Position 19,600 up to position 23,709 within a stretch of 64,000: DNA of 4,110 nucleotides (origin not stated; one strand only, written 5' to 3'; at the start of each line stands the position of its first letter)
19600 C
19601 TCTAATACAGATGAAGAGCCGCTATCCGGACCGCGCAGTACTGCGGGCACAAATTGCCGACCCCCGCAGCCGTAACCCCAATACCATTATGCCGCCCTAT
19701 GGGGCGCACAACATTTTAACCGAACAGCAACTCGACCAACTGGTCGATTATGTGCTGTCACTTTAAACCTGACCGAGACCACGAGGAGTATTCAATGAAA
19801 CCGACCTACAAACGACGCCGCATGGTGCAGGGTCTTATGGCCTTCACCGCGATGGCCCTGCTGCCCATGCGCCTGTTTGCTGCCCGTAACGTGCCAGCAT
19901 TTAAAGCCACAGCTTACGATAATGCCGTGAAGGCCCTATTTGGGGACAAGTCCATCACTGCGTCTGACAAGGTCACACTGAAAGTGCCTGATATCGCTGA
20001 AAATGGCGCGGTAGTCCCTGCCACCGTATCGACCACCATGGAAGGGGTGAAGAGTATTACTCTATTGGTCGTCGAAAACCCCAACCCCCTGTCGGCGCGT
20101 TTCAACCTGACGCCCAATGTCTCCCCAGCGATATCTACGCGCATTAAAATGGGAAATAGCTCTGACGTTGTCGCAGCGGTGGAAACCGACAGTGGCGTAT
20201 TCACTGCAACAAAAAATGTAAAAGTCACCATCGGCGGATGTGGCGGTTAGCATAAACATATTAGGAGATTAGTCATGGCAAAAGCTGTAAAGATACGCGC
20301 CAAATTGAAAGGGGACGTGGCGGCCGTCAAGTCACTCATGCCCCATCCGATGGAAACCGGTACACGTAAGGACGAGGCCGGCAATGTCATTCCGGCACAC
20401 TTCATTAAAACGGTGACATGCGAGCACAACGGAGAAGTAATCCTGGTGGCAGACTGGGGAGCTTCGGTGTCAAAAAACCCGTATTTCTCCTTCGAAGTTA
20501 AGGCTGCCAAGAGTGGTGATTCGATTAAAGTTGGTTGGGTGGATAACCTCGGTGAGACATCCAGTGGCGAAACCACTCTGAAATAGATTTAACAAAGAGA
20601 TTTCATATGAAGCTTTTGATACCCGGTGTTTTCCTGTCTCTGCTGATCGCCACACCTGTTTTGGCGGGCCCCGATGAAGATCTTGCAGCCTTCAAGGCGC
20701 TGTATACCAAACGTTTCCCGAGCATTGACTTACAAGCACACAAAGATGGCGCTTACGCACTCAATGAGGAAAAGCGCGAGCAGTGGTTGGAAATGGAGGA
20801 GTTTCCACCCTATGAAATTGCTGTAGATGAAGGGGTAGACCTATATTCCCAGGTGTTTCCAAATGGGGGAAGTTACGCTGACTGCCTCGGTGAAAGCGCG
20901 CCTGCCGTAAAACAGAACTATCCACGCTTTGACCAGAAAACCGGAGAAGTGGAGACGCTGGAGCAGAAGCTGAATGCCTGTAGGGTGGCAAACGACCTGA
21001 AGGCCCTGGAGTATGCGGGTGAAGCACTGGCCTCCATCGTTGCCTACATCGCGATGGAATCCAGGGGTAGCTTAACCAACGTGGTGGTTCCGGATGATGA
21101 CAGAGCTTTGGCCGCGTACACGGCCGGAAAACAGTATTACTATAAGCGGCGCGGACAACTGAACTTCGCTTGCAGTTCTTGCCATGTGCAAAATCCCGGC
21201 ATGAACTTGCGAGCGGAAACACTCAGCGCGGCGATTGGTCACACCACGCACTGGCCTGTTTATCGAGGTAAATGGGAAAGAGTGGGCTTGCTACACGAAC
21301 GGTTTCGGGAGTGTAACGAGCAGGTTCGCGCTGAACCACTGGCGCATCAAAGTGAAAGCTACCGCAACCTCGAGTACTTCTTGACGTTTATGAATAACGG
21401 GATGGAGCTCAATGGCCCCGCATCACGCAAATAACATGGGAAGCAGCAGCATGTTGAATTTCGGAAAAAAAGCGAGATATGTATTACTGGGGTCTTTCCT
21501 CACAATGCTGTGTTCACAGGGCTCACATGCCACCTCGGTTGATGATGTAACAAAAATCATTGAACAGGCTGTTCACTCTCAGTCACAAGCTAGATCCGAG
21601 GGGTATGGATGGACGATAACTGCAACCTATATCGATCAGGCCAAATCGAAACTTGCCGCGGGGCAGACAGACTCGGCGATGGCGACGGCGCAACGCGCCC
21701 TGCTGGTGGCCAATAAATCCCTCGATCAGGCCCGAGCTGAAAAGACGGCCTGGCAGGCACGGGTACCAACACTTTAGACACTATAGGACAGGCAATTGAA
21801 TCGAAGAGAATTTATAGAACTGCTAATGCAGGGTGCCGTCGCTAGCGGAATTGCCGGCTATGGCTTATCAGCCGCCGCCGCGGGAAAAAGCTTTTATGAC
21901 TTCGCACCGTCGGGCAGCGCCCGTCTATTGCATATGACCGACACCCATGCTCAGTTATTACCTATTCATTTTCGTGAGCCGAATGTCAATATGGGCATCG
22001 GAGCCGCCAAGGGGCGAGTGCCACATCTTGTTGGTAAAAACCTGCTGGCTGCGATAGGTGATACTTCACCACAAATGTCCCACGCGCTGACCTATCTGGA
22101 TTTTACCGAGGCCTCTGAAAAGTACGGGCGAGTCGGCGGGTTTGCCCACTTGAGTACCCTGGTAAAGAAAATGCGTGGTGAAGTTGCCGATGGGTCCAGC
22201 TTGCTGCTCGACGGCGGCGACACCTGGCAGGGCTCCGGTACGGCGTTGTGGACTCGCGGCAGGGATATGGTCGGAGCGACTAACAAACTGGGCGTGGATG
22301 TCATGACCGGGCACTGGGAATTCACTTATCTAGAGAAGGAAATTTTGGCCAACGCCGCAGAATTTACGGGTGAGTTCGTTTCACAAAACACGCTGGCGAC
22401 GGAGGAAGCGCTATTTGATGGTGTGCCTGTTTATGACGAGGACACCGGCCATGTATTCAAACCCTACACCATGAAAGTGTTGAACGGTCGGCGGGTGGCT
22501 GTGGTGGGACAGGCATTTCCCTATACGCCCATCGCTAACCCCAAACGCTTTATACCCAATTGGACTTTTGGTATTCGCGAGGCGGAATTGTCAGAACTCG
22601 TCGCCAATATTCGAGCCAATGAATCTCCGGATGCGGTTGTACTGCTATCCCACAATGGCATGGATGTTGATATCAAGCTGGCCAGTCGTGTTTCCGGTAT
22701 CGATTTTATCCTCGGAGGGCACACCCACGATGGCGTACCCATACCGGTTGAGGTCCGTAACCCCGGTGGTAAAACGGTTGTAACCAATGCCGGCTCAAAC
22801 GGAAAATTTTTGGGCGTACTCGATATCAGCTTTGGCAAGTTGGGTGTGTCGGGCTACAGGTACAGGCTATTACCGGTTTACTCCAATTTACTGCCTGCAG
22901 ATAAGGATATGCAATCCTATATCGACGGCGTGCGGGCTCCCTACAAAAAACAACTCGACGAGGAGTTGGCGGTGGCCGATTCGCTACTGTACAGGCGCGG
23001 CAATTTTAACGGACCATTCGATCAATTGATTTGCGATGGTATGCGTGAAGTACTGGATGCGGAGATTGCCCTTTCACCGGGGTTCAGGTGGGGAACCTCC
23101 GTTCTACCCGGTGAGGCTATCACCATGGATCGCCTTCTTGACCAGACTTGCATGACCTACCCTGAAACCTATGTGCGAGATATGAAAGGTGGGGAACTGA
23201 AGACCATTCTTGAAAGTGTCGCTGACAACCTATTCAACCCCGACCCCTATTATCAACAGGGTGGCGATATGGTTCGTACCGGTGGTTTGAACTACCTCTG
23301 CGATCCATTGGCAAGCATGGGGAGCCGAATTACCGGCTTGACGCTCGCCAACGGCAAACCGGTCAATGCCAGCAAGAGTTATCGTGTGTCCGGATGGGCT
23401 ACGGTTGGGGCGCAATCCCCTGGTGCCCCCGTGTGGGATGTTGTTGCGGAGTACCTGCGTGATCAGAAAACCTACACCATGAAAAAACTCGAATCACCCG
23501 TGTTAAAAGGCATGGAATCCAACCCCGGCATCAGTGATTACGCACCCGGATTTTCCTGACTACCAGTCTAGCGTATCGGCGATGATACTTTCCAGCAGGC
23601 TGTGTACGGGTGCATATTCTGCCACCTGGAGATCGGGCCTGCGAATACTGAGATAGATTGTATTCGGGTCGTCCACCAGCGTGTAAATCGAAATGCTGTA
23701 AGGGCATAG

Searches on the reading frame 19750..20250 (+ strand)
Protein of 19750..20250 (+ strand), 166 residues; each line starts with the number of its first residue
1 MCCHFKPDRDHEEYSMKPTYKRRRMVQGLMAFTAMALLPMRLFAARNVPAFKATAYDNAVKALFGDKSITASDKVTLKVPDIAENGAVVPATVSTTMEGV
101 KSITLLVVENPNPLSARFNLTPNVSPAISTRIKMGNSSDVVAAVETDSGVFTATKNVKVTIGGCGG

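Call 13: search_protein_families(library=pfam, proteins=[window:19750-20250:+], max_evalue=0.001)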
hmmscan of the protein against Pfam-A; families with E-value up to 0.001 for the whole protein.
window:19750-20250:+ (166 aa): 1 family
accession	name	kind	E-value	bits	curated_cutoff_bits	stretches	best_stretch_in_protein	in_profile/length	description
PF13501.12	SoxY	-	4.2e-34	117.6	28.4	1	61-164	2-112/112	Sulfur oxidation protein SoxY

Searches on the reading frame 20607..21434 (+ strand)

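Call 13: search_protein_families(library=pfam, proteins=[window:20607-21434:+], max_evalue=0.001)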
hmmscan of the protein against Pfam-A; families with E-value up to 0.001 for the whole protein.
window:20607-21434:+ (275 aa): 1 family
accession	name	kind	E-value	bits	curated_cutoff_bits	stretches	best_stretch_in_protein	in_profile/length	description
PF21342.2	SoxA-TsdA_cyt-c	-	4e-22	78.5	27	2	76-154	2-85/88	SoxA/TsdA, cytochrome c domain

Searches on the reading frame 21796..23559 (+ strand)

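Call 78: search_protein_families(library=pfam, proteins=[window:21796-23559:+], max_evalue=0.00001)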
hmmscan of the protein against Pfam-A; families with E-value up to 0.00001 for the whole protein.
window:21796-23559:+ (587 aa): 1 family
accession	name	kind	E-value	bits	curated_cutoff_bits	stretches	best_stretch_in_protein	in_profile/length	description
PF02872.23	5_nucleotid_C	-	1.7e-12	48.2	23.6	1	407-534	23-143/158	5'-nucleotidase, C-terminal domain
